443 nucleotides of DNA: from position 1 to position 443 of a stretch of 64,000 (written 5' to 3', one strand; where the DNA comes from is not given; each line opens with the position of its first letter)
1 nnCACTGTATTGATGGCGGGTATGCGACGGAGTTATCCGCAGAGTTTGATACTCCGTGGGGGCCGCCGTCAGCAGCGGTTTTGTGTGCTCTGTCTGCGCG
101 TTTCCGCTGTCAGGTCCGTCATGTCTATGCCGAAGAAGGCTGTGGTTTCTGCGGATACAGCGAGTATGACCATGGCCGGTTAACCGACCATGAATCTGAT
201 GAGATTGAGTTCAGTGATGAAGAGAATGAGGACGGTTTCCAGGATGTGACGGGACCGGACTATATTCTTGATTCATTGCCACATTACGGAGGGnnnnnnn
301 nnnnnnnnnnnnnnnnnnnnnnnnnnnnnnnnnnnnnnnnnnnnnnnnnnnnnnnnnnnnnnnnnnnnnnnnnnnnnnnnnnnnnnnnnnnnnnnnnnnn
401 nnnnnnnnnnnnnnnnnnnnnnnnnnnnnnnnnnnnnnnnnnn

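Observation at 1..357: Truncated acidic ORF followed by a strong terminator at the window start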

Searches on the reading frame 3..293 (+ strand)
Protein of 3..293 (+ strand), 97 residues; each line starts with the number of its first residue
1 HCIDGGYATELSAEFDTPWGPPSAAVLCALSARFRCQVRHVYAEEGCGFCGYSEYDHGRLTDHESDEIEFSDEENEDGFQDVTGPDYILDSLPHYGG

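Call 8: search_protein_families(library=pfam, proteins=[window:3-293:+], max_evalue=0.1)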
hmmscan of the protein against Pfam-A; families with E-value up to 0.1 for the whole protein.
window:3-293:+ (97 aa): 1 family
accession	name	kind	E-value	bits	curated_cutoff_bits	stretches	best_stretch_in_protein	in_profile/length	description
PF18406.6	DUF1281_C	-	5.7e-17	61.9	22.8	1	9-79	12-84/88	Ferredoxin-like domain in Api92-like protein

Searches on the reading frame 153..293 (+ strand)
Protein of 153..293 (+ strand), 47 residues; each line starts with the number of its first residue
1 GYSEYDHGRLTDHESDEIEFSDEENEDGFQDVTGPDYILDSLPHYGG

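Call 31: search_solved_structures(query=window:153-293:+, max_evalue=10, show_alignments=3)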
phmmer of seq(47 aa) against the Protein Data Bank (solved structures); distinct sequences matched with E-value up to 10: 0.
